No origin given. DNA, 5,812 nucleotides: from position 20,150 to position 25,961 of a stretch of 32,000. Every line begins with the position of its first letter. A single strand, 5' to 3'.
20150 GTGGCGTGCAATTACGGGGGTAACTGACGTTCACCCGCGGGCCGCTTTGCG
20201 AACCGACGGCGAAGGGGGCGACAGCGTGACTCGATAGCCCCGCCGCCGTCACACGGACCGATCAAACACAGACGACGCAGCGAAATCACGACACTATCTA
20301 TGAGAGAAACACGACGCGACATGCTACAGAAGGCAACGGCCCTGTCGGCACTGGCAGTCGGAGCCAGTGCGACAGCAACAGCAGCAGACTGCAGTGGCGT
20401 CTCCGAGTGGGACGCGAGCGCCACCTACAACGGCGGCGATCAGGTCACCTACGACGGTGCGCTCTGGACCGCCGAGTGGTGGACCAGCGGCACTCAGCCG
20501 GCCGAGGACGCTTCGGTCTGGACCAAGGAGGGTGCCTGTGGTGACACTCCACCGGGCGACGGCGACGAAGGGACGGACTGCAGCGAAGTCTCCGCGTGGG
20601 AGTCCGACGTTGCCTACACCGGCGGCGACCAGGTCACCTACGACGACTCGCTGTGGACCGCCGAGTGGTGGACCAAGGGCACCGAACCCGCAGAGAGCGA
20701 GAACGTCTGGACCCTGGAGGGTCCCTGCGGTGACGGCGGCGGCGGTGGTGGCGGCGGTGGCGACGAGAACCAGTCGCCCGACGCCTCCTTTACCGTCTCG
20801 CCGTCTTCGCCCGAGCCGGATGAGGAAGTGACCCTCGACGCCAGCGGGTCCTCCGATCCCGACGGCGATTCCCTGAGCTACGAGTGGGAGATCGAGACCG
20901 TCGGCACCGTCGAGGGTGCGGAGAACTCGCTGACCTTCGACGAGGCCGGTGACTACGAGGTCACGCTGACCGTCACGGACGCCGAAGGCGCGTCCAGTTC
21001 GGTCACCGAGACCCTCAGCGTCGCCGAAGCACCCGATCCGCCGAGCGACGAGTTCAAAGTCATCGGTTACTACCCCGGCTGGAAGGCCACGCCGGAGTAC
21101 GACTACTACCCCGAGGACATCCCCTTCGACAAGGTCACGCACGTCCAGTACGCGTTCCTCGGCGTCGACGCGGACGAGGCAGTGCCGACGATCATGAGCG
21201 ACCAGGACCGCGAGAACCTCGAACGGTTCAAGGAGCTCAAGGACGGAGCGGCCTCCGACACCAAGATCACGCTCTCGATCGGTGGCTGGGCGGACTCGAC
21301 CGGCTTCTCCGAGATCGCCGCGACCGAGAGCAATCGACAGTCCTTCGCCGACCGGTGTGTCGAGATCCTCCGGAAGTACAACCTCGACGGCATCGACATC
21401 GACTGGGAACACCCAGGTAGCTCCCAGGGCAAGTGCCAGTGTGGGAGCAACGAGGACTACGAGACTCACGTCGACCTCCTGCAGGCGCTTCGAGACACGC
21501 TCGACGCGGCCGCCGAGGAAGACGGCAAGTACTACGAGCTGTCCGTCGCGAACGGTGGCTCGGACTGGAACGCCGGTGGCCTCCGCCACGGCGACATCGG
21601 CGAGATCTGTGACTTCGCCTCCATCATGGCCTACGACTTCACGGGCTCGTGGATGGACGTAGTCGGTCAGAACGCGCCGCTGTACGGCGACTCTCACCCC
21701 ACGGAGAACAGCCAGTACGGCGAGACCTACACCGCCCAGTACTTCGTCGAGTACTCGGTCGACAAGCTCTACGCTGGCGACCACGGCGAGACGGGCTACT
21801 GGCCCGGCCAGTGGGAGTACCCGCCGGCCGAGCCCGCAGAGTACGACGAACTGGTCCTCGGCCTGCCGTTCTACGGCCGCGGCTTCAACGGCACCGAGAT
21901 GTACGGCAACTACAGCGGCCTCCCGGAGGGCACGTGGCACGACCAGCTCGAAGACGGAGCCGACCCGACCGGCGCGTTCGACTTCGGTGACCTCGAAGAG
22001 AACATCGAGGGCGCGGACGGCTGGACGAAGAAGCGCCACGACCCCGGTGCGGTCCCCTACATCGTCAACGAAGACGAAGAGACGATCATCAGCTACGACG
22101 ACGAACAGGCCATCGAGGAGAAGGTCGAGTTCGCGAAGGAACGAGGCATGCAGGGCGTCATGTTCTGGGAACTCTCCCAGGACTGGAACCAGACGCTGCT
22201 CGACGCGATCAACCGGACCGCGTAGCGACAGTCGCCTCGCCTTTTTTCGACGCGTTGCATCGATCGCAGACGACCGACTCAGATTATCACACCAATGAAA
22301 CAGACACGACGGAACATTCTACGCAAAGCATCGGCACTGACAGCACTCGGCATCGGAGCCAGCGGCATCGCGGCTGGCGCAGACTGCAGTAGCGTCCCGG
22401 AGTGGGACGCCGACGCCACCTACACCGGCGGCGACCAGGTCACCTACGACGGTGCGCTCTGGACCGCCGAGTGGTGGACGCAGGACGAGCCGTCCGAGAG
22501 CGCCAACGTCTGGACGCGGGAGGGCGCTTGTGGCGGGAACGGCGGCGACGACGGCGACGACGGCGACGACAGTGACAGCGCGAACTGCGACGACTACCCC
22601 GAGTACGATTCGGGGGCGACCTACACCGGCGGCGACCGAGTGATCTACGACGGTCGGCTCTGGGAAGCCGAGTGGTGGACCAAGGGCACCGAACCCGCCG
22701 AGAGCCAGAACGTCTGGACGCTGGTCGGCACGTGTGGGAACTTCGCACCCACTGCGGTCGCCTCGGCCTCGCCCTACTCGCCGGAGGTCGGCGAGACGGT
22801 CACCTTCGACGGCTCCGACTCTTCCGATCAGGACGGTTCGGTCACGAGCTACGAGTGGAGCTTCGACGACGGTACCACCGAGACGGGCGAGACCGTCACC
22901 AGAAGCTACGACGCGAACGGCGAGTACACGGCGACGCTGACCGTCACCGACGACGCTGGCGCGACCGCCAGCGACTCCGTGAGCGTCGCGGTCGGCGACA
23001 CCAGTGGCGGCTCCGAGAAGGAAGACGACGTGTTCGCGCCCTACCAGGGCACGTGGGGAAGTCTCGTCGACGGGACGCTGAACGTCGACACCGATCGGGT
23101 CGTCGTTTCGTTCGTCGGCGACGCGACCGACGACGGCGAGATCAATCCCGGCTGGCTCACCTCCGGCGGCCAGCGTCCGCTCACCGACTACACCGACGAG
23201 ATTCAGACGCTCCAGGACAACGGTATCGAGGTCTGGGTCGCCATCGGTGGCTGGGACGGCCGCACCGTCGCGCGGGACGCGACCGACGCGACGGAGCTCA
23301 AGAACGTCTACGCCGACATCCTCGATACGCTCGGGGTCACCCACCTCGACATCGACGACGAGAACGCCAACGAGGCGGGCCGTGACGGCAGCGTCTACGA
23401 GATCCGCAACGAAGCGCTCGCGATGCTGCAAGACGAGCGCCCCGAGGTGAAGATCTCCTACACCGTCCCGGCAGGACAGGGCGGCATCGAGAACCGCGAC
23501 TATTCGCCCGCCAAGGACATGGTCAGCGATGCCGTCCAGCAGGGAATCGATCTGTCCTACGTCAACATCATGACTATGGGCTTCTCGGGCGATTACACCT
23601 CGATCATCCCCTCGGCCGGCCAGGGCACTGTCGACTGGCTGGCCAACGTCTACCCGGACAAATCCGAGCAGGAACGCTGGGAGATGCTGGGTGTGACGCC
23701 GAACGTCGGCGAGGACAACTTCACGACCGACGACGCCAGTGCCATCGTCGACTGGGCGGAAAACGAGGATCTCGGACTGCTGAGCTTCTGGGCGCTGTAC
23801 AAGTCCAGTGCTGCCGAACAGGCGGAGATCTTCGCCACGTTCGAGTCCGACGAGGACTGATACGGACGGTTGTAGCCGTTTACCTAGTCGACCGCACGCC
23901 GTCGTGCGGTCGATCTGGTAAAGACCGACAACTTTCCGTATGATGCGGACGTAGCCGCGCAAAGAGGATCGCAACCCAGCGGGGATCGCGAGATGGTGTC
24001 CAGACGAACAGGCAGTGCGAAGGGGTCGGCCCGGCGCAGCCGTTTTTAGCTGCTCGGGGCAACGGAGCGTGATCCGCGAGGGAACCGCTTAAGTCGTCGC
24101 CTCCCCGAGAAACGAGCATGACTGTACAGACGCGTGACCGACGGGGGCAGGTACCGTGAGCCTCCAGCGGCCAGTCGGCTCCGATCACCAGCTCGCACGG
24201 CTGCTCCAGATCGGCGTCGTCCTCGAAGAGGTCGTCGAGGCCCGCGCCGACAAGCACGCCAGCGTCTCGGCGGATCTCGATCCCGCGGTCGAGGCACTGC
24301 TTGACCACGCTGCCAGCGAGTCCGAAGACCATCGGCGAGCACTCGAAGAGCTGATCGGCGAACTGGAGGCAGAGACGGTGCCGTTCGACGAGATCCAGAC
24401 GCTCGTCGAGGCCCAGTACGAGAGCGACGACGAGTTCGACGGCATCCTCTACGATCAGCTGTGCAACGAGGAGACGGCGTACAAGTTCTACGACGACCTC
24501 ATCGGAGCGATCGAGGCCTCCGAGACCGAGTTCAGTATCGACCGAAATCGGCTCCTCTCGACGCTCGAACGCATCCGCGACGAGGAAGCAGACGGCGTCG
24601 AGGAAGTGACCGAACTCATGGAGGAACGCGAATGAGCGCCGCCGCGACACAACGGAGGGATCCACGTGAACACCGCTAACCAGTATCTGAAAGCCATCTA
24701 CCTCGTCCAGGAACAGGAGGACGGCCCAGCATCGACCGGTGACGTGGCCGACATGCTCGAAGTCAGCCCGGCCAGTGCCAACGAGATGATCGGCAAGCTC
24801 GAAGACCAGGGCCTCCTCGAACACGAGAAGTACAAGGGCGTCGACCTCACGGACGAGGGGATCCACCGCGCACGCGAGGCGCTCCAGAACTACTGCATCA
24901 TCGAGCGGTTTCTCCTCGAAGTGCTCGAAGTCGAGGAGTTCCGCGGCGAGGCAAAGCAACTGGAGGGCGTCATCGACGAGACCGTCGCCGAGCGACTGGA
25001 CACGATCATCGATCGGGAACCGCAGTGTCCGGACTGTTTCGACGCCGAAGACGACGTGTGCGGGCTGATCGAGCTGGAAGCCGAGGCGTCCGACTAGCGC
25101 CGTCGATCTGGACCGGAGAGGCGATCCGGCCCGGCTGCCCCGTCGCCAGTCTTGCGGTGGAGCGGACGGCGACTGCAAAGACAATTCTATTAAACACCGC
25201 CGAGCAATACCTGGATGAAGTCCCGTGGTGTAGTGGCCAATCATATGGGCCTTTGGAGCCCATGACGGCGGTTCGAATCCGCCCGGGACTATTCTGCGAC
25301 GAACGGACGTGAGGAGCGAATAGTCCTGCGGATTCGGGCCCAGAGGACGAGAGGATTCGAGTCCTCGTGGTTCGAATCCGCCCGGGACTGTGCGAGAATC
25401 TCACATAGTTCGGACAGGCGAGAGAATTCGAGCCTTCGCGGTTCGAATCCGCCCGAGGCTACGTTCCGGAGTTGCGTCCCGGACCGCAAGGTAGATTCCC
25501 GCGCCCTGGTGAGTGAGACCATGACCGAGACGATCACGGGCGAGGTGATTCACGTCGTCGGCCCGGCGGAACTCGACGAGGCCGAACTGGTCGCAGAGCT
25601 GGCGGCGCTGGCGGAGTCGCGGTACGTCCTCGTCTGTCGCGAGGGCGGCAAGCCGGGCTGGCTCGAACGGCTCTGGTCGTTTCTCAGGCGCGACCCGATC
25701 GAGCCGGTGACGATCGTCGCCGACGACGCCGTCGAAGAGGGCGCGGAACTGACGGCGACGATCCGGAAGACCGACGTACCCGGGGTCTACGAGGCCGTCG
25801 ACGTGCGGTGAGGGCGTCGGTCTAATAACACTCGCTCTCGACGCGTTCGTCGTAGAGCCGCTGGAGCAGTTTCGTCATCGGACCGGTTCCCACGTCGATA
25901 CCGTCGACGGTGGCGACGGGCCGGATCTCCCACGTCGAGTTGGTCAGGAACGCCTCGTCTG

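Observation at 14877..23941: An 82-bp imperfect palindrome in three near-identical copies brackets the chitinase genes in pairs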

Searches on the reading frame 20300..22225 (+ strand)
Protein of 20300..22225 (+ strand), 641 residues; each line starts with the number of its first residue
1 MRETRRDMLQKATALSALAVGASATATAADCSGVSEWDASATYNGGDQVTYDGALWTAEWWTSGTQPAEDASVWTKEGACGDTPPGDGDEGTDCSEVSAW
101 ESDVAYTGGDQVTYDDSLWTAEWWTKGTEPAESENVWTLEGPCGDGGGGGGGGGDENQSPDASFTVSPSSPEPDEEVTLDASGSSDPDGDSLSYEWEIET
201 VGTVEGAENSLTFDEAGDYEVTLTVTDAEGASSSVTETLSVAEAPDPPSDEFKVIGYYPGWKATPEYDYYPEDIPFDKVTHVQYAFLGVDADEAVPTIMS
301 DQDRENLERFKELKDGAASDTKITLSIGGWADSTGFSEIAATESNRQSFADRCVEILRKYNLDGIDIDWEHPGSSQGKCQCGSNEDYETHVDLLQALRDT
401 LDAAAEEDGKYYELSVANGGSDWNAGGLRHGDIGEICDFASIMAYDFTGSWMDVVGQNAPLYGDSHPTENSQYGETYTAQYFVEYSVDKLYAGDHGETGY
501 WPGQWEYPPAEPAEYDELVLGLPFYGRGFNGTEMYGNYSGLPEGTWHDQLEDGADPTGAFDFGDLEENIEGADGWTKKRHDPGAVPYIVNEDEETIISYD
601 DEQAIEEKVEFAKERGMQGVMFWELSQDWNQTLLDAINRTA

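Call 9: search_protein_families(library=pfam, proteins=[window:20300-22225:+])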
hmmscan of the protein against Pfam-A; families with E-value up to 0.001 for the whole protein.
window:20300-22225:+ (641 aa): 9 families
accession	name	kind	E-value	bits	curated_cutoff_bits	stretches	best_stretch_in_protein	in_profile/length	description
PF00704.34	Glyco_hydro_18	-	1.5e-71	242.1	29.6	1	253-628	1-317/317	Glycosyl hydrolases family 18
PF02839.19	CBM_5_12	-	1.7e-15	57.2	26.2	2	36-74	1-43/44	Carbohydrate-binding module family 5/12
PF18911.6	PKD_4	-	3e-15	56.5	27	1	157-240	1-82/85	PKD domain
PF00801.26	PKD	-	8.7e-12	45.3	23.5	1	164-237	2-77/80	PKD domain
PF22352.2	K319L-like_PKD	-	2.2e-09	37.6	27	1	172-238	9-81/84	K319L-like, PKD domain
PF21027.3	Sde0182_C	-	2.1e-06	28.7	27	1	176-215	1-38/83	Cellulose-binding protein Sde0182, C-terminal domain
PF17963.7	Big_9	-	9.6e-05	23.6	23.6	1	170-238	12-87/89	Bacterial Ig domain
PF14600.11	CBM_5_12_2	-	0.00049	20.4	27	0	43-80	26-61/62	Cellulose-binding domain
PF02010.21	REJ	-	0.0008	18.6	25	0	175-215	100-133/452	REJ domain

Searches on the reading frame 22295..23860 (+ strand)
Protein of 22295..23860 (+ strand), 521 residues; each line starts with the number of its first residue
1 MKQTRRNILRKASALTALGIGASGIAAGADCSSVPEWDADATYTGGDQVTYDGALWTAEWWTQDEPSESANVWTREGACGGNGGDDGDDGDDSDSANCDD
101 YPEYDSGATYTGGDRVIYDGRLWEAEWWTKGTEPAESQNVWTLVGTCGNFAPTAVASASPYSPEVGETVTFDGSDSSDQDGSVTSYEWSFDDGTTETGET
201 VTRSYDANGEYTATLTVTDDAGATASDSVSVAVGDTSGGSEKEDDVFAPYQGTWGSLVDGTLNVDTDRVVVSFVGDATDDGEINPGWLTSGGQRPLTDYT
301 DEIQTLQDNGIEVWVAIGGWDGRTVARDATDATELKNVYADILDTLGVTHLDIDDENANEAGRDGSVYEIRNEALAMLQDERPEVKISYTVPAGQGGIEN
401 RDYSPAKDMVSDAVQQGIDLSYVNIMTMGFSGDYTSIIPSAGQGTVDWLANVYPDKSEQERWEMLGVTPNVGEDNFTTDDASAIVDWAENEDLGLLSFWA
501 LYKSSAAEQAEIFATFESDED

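Call 9: search_protein_families(library=pfam, proteins=[window:22295-23860:+])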
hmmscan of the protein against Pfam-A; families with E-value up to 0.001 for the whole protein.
window:22295-23860:+ (521 aa): 6 families
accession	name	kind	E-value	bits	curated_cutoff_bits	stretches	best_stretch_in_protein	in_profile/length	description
PF18911.6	PKD_4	-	9.4e-23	80.5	27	1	149-232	1-84/85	PKD domain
PF02839.19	CBM_5_12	-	3.7e-17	62.5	26.2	2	103-141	1-43/44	Carbohydrate-binding module family 5/12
PF00801.26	PKD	-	5.7e-13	49.1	23.5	1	157-227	5-75/80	PKD domain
PF22352.2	K319L-like_PKD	-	3.3e-11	43.5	27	1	166-233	11-84/84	K319L-like, PKD domain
PF00704.34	Glyco_hydro_18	-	4.4e-09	36.9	29.6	1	266-440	23-186/317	Glycosyl hydrolases family 18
PF14600.11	CBM_5_12_2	-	1.4e-06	28.6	27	0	45-79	28-61/62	Cellulose-binding domain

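Call 36: find_encoding_contigs(protein=window:22295-23860:+, flank=10000, max_places=10)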
Protein window:22295-23860:+ (521 aa): 4 contigs read that carry it; 1 place shown.
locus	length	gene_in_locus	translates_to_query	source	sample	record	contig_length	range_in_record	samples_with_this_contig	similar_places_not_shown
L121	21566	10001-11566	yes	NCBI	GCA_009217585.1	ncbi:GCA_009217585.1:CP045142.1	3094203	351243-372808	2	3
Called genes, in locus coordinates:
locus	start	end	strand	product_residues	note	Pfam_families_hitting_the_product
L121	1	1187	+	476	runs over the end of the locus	PF19295:SufBD_N, PF01458:SUFBD_core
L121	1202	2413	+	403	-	PF19295:SufBD_N (weak), PF01458:SUFBD_core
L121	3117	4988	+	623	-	PF02839:CBM_5_12, PF00801:PKD, PF18911:PKD_4, PF22352:K319L-like_PKD, PF00801:PKD, PF18911:PKD_4, PF22352:K319L-like_PKD, PF00704:Glyco_hydro_18 (faint)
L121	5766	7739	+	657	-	PF02839:CBM_5_12, PF00801:PKD, PF18911:PKD_4, PF22352:K319L-like_PKD (weak), PF16403:Bact_surface_Ig-like (weak), PF00704:Glyco_hydro_18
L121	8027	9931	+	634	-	PF02839:CBM_5_12, PF00801:PKD, PF18911:PKD_4, PF21027:Sde0182_C (weak), PF22352:K319L-like_PKD, PF00704:Glyco_hydro_18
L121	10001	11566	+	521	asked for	PF14600:CBM_5_12_2 (faint), PF02839:CBM_5_12, PF00801:PKD, PF18911:PKD_4, PF22352:K319L-like_PKD, PF00704:Glyco_hydro_18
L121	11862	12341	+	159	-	-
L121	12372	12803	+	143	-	PF01325:Fe_dep_repress, PF13545:HTH_Crp_2 (faint), PF02742:Fe_dep_repr_C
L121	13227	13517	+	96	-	PF24370:DUF7526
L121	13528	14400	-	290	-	PF01063:Aminotran_4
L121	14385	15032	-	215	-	PF00117:GATase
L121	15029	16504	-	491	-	PF04715: (weak), PF00425:Chorismate_bind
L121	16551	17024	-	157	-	PF14229:DUF4332 (faint), PF14520:HHH_5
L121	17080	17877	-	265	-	PF08501:Shikimate_dh_N, PF01488:Shikimate_DH, PF18317:SDH_C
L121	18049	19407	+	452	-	PF01699:Na_Ca_ex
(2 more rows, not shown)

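Call 37: find_homologous_proteins(query=window:22295-23860:+, max_evalue=1e-50)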
Query window:22295-23860:+ (521 aa): 78 proteins with E <= 1e-50 among 8000 candidates.
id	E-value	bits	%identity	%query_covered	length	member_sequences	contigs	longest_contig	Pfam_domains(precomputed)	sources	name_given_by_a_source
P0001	0.0e+0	1121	96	100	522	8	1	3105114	PF02839.20,PF22352.3,PF00801.27,PF14600.12,PF00704.35,PF18911.7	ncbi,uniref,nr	ncbi:PKD domain-containing protein [Halomicrobium sp. LC1Hm]|uniref:PKD domain-containing protein n=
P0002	2.8e-284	962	81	82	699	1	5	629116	PF02839.20,PF07495.20,PF21027.4,PF22352.3,PF00801.27,PF18981.7,PF17963.8,PF00704.35,PF19077.7,PF18911.7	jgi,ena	-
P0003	1.5e-281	953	81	100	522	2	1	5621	PF02839.20,PF22352.3,PF00801.27,PF14600.12,PF00704.35,PF18911.7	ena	-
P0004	3.7e-254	862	75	100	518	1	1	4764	PF02839.20,PF22352.3,PF00801.27,PF00704.35,PF18911.7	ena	-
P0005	4.4e-207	707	53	80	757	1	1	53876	PF02839.20,PF07495.20,PF22352.3,PF00801.27,PF18981.7,PF14600.12,PF00704.35,PF18911.7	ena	-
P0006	2.1e-205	701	57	81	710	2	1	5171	PF02839.20,PF07495.20,PF22352.3,PF00801.27,PF18981.7,PF16403.12,PF19077.7,PF18911.7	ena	-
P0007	1.7e-195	669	79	53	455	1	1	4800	PF02839.20,PF14600.12,PF00704.35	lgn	-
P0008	3.2e-184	632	64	82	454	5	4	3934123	PF02839.20,PF22352.3,PF00801.27,PF00704.35,PF18911.7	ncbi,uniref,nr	ncbi:PKD domain-containing protein [Halocatena marina]|uniref:PKD domain-containing protein n=3 Tax=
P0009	6.1e-174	598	67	79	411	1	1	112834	PF02839.20,PF22352.3,PF00801.27,PF00704.35,PF18911.7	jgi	jgi:PKD repeat protein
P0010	5.5e-162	558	63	70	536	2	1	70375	PF02839.20,PF22352.3,PF00801.27,PF00704.35,PF18911.7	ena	-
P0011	3.6e-153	529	72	53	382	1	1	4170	PF02839.20,PF00704.35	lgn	-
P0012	1.7e-149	517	68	53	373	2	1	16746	PF02839.20,PF00704.35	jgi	jgi:hypothetical protein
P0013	2.0e-144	500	53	79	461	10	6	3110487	PF02839.20,PF22352.3,PF00801.27,PF00704.35,PF18911.7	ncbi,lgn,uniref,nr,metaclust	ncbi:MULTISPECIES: PKD domain-containing protein [Halomicrobium]|uniref:PKD domain containing protei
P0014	1.0e-143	498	39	90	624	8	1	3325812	PF02839.20,PF21027.4,PF22352.3,PF00801.27,PF00704.35,PF18911.7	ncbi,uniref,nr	ncbi:PKD domain-containing protein [Halomicrobium mukohataei]|uniref:PKD domain-containing protein n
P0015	1.5e-142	494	66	54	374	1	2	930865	PF02839.20,PF00704.35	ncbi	-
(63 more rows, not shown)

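Call 38: find_encoding_contigs(protein=P0001, flank=10000, max_places=3)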
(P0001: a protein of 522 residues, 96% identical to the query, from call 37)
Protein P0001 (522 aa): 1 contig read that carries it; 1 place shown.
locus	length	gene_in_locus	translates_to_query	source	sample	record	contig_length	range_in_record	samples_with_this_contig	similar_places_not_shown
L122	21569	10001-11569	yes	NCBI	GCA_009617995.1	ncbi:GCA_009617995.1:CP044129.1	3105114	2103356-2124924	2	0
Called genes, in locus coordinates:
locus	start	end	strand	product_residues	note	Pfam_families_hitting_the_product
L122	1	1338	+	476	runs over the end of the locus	PF19295:SufBD_N, PF01458:SUFBD_core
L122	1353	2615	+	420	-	PF19295:SufBD_N, PF01458:SUFBD_core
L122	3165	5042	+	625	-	PF02839:CBM_5_12, PF00801:PKD, PF18911:PKD_4, PF21027:Sde0182_C (faint), PF22352:K319L-like_PKD, PF00801:PKD, PF18911:PKD_4, PF22352:K319L-like_PKD, +1 more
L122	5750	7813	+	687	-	PF02839:CBM_5_12, PF00801:PKD, PF18911:PKD_4, PF22352:K319L-like_PKD (weak), PF00704:Glyco_hydro_18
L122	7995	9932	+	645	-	PF02839:CBM_5_12, PF18911:PKD_4, PF00801:PKD, PF21027:Sde0182_C (weak), PF22352:K319L-like_PKD, PF00704:Glyco_hydro_18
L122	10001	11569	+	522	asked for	PF14600:CBM_5_12_2 (faint), PF02839:CBM_5_12, PF00801:PKD, PF18911:PKD_4, PF22352:K319L-like_PKD, PF00704:Glyco_hydro_18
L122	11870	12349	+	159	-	-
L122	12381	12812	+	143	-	PF01325:Fe_dep_repress, PF02742:Fe_dep_repr_C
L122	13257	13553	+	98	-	PF24370:DUF7526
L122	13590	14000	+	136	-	-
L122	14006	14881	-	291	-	PF01063:Aminotran_4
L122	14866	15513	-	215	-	PF00117:GATase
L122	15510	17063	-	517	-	PF04715: (weak), PF00425:Chorismate_bind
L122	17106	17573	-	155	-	PF14229:DUF4332 (weak), PF14520:HHH_5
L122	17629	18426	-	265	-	PF08501:Shikimate_dh_N, PF01488:Shikimate_DH, PF18317:SDH_C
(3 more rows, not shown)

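Call 39: find_encoding_contigs(protein=P0002, flank=10000, max_places=3)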
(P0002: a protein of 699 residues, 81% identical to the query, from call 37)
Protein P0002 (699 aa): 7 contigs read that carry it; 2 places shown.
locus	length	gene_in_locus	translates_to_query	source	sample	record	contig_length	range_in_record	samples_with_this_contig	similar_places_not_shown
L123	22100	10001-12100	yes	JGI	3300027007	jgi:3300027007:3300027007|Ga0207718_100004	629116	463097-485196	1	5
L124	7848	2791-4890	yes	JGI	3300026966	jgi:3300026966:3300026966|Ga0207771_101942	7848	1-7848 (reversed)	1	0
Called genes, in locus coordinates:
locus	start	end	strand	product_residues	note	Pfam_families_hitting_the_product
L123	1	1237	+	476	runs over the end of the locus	PF19295:SufBD_N, PF01458:SUFBD_core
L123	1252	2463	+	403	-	PF19295:SufBD_N, PF01458:SUFBD_core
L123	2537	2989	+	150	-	PF11969:DcpS_C, PF01230:HIT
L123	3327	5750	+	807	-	PF00801:PKD, PF18911:PKD_4, PF22352:K319L-like_PKD, PF00801:PKD, PF18911:PKD_4, PF22352:K319L-like_PKD, PF00801:PKD, PF18911:PKD_4, +8 more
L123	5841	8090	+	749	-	PF00801:PKD, PF18911:PKD_4, PF22352:K319L-like_PKD, PF00801:PKD, PF18911:PKD_4, PF22352:K319L-like_PKD, PF00801:PKD, PF18911:PKD_4, +5 more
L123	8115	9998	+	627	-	PF02839:CBM_5_12, PF02839:CBM_5_12, PF18911:PKD_4, PF00801:PKD, PF22352:K319L-like_PKD, PF00801:PKD, PF18911:PKD_4, PF22352:K319L-like_PKD, +3 more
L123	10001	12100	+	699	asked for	PF00801:PKD, PF18911:PKD_4, PF22352:K319L-like_PKD, PF00801:PKD, PF18911:PKD_4, PF22352:K319L-like_PKD, PF18911:PKD_4, PF00801:PKD, +8 more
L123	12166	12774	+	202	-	PF09851:SHOCT (weak)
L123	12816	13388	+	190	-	-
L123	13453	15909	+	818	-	PF08245:Mur_ligase_M, PF02875:Mur_ligase_C, PF00809:Pterin_bind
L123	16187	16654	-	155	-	PF00583:Acetyltransf_1, PF13508:Acetyltransf_7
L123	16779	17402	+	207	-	PF01209:Ubie_methyltran, PF13489:Methyltransf_23, PF02353:CMAS, PF13847:Methyltransf_31, PF08241:Methyltransf_11, PF08242:Methyltransf_12, PF13649:Methyltransf_25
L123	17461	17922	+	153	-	PF23421:DUF7109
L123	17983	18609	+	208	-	PF00293:NUDIX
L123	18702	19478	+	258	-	PF24114:DUF7388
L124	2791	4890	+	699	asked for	PF00801:PKD, PF18911:PKD_4, PF22352:K319L-like_PKD, PF00801:PKD, PF18911:PKD_4, PF22352:K319L-like_PKD, PF18911:PKD_4, PF00801:PKD, +8 more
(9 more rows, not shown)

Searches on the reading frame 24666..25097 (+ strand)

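Call 9: search_protein_families(library=pfam, proteins=[window:24666-25097:+])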
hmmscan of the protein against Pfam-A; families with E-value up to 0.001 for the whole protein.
window:24666-25097:+ (143 aa): 8 families
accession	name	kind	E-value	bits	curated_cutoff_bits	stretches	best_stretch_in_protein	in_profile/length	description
PF01325.25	Fe_dep_repress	-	4.3e-19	68.9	26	1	2-59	4-60/60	Iron dependent repressor, N-terminal DNA binding domain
PF02742.21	Fe_dep_repr_C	-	2.8e-09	37.3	27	1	62-123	1-64/70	Iron dependent repressor, metal binding and dimerisation domain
PF12802.13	MarR_2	-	8.2e-06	26.3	27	1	11-54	11-53/61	MarR family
PF13545.12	HTH_Crp_2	-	1.9e-05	25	27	1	20-63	21-63/70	Crp-like helix-turn-helix domain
PF13412.12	HTH_24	-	7e-05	22.8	21.9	1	17-52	13-48/48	Winged helix-turn-helix DNA-binding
PF12840.13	HTH_20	-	0.00013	22.3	27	1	17-54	14-51/51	Helix-turn-helix domain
PF01047.28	MarR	-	0.00032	21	24.6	1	18-53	14-49/59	MarR family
PF20008.5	DUF6429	-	0.00054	20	31.6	1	41-76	31-68/71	Domain of unknown function (DUF6429)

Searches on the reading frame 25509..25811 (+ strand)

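Call 67: search_protein_families(library=pfam, proteins=[window:25509-25811:+], max_evalue=0.00001)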
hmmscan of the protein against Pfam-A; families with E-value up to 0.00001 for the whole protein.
window:25509-25811:+ (100 aa): 1 family
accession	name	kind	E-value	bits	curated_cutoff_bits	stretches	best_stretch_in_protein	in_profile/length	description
PF24370.1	DUF7526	-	1.9e-42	143.5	27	1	7-94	1-88/88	Family of unknown function (DUF7526)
